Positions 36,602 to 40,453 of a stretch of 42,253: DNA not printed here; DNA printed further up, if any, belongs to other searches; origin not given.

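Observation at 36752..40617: Giant SAM / nucleotide cyclase / STAND ATPase / TPR protein with a DUF4242 partner: candidate uncharacterised sensor and second-messenger module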

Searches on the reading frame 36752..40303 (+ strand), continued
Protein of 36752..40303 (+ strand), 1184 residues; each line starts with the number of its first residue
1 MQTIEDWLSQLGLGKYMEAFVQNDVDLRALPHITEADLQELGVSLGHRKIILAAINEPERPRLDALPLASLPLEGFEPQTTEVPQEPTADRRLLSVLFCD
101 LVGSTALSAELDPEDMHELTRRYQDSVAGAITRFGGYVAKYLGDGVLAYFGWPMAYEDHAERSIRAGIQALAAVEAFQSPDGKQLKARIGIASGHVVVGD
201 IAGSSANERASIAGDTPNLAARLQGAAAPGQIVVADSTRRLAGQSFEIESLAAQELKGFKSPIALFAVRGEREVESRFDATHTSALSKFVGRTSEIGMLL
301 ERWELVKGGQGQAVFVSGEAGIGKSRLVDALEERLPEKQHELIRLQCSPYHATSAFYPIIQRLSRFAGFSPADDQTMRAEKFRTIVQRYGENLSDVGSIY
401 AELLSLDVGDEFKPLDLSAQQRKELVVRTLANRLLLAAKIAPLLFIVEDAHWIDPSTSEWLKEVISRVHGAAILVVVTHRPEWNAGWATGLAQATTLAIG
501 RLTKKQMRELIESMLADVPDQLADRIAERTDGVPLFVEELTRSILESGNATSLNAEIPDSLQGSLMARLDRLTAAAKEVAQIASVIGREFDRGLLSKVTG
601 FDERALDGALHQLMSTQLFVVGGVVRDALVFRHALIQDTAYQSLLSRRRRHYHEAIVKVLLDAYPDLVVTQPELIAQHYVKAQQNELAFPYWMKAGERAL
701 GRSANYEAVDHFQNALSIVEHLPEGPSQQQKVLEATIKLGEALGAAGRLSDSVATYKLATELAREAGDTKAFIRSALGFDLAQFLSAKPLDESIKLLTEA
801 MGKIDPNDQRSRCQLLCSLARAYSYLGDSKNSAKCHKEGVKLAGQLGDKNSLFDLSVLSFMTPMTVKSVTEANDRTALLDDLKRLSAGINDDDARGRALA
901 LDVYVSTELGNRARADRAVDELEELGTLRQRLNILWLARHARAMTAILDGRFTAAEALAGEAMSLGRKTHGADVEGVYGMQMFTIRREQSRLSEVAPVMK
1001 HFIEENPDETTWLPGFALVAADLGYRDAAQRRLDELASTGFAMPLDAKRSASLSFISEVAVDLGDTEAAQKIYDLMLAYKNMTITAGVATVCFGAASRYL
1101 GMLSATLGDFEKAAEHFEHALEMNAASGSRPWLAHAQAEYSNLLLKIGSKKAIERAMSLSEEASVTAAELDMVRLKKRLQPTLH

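Call 64: fold_search(model_id=the predicted structure, library=pdb)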
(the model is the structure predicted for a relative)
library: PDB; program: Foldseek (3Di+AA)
matches with E <= 10: 1633; with E <= 0.001: 168
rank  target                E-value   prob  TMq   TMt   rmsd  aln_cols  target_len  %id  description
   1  6mfv_A                6.4e-12  1.00  0.22  0.33  16.5       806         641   13  Crystal structure of the Signal Transduction ATPase with Numerous Domains (STAND) protein with a tetratricopeptide rep (released 2019-02-20)
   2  8dgc_B                2.5e-09  1.00  0.15  0.10  27.6      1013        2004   12  Avs3 bound to phage PhiV-1 terminase (released 2022-08-03)
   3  8dgc_A                3.5e-09  1.00  0.16  0.10  38.2      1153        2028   12  Avs3 bound to phage PhiV-1 terminase (released 2022-08-03)
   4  4buj_B                4.7e-08  1.00  0.24  0.21  28.6      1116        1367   11  Crystal structure of the S. cerevisiae Ski2-3-8 complex (released 2013-08-28)
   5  7t7t_A                1.4e-07  1.00  0.22  0.51  16.6       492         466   14  Structure of TSK/BRU1 bound to histone H3.1 (released 2022-03-30)
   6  8bbe_D                2.1e-07  1.00  0.27  0.43  13.8       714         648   12  Structure of the IFT-A complex; IFT-A2 module (released 2022-12-21)
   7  5dse_C                4.3e-07  1.00  0.20  0.30  23.0       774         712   12  Crystal Structure of the TTC7B/Hyccin Complex (released 2015-12-02)
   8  9rtt_Q                5.6e-07  1.00  0.18  0.22  27.5       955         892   12  Activated Elongation Complex with IWS1 and ELOF1 (released 2025-09-03)
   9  8q9t_E                6.0e-07  1.00  0.23  0.25  26.6       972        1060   11  CryoEM structure of a S. Cerevisiae Ski238 complex bound to RNA (released 2023-11-29)
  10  5a7d_D                8.2e-07  1.00  0.11  0.32  17.9       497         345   16  Tetrameric assembly of LGN with Inscuteable (released 2016-08-03)
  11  5a7d_G                8.8e-07  1.00  0.15  0.41  17.0       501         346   15  Tetrameric assembly of LGN with Inscuteable (released 2016-08-03)
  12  1z6t_A                1.2e-06  1.00  0.20  0.35  13.2       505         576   14  Structure of the apoptotic protease-activating factor 1 bound to ADP (released 2005-04-19)
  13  8bbg_D                1.5e-06  1.00  0.27  0.25  27.6      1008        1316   11  Structure of the IFT-A complex; anterograde IFT-A train model (released 2022-12-21)
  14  9hvq_Q                1.6e-06  1.00  0.20  0.24  23.4       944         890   11  Structure of the transcribing Pol II-DSIF-PAF-SPT6-RECQL5 complex (released 2025-07-16)
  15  4buj_F                1.8e-06  1.00  0.23  0.21  26.7      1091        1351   10  Crystal structure of the S. cerevisiae Ski2-3-8 complex (released 2013-08-28)
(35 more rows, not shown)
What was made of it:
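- On STAND NTPase, MalT/LAL-like (AAA_16): The Foldseek top hit is the STAND-TPR 6MFV, followed by Avs3 and Apaf-1 (call 64).
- Closest known: PH0952 of Pyrococcus horikoshii. Same: It is the best structural match of the AF2 model (Foldseek 6.4e-12, call 64): NOD plus TPR sensor.
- Foldseek matches Avs3 (call 64).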

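Call 90: find_encoding_contigs(protein=P0002, flank=8000, max_places=3)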
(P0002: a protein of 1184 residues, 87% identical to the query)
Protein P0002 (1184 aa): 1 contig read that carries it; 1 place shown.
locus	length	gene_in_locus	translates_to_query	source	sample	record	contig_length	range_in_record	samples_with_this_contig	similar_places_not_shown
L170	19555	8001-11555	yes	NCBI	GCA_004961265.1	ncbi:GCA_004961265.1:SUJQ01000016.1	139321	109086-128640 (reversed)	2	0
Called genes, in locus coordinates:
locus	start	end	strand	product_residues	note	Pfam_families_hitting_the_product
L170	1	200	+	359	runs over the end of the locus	PF00296:Bac_luciferase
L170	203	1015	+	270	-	PF00561:Abhydrolase_1, PF00975:Thioesterase (weak), PF12146:Hydrolase_4, PF12697:Abhydrolase_6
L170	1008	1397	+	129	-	PF02627:CMD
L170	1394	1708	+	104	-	PF07978:NIPSNAP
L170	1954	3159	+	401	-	PF00005:ABC_tran, PF13304:AAA_21 (faint), PF00571:CBS (weak)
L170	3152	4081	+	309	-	PF00528:BPD_transp_1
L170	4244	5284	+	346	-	PF04069:OpuAC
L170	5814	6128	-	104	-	-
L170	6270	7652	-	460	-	PF01565:FAD_binding_4, PF08031:BBE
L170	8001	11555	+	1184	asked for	PF00536:SAM_1, PF07647:SAM_2, PF00211:Guanylate_cyc, PF13191:AAA_16, PF13401:AAA_22 (weak), PF13424:TPR_12 (faint)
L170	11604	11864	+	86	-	PF14026:SCO4226-like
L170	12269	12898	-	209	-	PF00589:Phage_integrase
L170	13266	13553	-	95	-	-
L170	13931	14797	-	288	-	PF00165:HTH_AraC (weak), PF12833:HTH_18, PF00165:HTH_AraC (weak)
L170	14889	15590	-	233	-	PF03781:FGE-sulfatase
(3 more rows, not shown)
